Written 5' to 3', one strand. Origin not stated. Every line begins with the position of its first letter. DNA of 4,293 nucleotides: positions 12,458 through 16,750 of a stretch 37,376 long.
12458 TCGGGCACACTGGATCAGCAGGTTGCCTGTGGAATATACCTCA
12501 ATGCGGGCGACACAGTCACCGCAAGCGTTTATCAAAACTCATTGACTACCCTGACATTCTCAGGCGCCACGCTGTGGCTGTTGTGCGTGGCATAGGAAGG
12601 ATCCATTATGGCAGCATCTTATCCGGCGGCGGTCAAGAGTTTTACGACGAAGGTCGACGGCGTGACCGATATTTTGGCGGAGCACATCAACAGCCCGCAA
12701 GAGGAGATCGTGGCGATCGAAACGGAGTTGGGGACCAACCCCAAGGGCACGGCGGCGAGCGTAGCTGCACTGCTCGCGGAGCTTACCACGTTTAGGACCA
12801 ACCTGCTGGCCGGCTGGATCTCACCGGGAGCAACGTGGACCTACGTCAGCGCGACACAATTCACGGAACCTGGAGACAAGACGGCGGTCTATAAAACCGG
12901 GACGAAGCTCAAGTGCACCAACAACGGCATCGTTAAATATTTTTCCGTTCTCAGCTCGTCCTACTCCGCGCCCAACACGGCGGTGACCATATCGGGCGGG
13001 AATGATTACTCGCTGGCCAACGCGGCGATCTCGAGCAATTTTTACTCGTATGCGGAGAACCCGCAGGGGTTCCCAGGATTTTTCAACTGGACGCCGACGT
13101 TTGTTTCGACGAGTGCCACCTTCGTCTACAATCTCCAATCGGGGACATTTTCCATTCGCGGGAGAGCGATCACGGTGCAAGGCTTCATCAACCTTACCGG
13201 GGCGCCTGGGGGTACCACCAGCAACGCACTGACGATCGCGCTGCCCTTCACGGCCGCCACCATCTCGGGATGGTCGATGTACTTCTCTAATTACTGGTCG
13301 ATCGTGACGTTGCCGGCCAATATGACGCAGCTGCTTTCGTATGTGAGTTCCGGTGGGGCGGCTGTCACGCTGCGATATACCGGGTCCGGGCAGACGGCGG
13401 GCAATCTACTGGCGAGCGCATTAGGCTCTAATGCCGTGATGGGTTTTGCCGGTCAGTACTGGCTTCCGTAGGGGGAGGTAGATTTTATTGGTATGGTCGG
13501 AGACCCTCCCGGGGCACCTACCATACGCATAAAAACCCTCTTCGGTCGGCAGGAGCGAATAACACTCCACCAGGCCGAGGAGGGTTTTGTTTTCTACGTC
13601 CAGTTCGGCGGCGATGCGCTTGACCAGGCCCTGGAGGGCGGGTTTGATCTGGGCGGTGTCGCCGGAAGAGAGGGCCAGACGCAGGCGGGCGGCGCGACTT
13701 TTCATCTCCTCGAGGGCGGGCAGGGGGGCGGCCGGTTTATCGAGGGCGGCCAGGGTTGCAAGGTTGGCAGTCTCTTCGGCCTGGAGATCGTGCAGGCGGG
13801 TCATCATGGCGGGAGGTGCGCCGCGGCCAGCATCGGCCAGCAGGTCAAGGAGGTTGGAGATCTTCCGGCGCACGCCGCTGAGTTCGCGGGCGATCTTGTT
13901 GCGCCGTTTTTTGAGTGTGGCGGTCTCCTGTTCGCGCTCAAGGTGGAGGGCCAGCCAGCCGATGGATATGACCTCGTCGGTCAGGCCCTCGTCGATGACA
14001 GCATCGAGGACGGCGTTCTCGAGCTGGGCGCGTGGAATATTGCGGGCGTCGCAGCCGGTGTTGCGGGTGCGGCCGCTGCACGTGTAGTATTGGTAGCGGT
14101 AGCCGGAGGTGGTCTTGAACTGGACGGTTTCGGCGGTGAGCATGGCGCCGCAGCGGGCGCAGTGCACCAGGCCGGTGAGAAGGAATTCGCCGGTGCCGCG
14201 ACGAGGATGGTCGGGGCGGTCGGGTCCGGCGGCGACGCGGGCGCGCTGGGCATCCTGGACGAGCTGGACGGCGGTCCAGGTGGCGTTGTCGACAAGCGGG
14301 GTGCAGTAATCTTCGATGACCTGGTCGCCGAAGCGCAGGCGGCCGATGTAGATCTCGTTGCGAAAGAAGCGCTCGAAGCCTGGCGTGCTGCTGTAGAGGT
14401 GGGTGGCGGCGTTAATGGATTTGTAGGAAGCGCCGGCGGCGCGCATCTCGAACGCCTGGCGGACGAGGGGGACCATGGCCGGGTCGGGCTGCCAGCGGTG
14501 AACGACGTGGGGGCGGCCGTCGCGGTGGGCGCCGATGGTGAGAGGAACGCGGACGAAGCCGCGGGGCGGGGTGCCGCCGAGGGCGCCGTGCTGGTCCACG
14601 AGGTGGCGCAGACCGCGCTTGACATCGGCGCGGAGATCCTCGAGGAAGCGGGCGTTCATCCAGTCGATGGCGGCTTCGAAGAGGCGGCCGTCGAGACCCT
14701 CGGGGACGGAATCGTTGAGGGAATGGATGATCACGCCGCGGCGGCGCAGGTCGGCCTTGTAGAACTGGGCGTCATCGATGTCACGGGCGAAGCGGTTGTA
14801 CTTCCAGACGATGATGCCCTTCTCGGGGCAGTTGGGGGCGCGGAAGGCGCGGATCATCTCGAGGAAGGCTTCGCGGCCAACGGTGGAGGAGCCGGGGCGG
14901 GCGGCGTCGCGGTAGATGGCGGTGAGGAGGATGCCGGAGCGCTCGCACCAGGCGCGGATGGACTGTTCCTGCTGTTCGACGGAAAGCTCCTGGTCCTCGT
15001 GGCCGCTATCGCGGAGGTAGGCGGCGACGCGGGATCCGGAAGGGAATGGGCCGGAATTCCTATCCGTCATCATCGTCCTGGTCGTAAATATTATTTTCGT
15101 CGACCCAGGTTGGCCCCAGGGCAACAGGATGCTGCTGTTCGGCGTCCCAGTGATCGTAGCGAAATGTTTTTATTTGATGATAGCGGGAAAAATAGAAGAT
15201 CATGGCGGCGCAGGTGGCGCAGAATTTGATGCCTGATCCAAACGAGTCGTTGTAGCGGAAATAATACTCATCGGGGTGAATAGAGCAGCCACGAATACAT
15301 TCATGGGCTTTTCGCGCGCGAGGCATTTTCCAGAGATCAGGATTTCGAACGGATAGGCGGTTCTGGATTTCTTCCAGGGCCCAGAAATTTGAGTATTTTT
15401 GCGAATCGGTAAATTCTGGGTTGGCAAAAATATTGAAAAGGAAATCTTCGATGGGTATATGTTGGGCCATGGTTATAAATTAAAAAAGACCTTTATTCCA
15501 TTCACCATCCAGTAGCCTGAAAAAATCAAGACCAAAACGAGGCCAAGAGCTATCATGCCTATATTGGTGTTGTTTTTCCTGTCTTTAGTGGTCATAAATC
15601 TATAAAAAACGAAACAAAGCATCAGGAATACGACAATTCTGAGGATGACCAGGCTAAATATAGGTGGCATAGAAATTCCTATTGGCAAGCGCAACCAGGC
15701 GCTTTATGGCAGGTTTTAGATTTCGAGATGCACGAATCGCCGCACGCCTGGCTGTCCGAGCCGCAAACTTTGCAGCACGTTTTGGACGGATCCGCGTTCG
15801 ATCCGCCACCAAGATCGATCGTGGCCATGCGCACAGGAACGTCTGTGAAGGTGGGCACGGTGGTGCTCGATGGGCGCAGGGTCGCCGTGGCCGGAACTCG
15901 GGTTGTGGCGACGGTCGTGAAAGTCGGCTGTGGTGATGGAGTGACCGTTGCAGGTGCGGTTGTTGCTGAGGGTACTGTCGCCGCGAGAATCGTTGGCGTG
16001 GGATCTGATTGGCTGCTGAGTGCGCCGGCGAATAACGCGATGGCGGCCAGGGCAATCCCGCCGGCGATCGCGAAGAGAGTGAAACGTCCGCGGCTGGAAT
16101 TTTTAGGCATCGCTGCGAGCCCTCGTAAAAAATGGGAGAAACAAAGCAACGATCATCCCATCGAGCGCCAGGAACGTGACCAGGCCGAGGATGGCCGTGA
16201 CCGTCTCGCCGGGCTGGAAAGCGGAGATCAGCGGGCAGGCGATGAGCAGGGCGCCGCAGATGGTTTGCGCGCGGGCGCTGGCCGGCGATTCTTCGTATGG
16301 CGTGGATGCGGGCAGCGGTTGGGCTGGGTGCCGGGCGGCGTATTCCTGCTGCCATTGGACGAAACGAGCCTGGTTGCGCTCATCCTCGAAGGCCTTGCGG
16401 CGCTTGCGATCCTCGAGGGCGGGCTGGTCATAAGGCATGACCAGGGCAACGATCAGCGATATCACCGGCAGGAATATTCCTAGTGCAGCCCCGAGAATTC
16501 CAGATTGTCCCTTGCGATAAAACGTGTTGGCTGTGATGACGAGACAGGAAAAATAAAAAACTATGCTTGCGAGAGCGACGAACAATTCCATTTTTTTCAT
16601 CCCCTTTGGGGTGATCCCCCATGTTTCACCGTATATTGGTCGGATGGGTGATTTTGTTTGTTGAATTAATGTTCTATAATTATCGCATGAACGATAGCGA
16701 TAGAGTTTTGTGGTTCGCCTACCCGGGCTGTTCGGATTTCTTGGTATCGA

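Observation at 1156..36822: Sixteen copies of a ~32-nt C-arm/G-arm hairpin repeat (family H), twelve inserted in frame in essential phage genes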

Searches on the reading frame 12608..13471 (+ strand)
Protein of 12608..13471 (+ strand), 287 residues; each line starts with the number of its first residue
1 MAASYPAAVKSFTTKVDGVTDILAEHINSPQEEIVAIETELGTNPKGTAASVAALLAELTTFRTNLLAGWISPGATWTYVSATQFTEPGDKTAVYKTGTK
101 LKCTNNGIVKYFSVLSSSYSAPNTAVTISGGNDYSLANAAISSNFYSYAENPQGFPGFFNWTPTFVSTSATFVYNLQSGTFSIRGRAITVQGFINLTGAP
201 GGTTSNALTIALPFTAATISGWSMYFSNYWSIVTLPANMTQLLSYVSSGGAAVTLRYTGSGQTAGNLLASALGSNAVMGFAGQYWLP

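Call 57: search_protein_families(library=pfam, proteins=[window:12608-13471:+], max_evalue=0.01)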
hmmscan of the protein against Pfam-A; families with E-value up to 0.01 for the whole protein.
window:12608-13471:+ (287 aa): 0 families

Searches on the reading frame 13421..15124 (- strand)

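Call 8: search_protein_families(library=pfam, proteins=[window:13421-15124:-], max_evalue=0.01)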
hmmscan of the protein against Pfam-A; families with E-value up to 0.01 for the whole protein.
window:13421-15124:- (567 aa): 3 families
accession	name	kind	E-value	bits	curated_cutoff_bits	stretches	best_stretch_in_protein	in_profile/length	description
PF00239.26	Resolvase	-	2.6e-16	60.4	23.3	1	33-174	1-138/145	Resolvase, N terminal domain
PF13408.12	Zn_ribbon_recom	-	2.4e-15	57.1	25.3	1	315-376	1-57/58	Recombinase zinc beta ribbon domain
PF07508.19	Recombinase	-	9e-06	26.3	21.1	1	218-287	4-96/102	Recombinase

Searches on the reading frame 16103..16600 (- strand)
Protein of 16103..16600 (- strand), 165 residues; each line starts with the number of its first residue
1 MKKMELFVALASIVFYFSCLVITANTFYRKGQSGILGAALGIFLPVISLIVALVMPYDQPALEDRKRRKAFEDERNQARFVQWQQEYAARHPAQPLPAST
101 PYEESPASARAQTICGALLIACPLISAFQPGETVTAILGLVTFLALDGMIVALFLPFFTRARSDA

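Call 57: search_protein_families(library=pfam, proteins=[window:16103-16600:-], max_evalue=0.01)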
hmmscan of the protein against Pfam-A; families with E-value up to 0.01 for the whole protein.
window:16103-16600:- (165 aa): 1 family
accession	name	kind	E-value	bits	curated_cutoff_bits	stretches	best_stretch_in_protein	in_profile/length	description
PF14007.11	YtpI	-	0.0043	17.8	29.4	0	101-145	24-67/87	YtpI-like protein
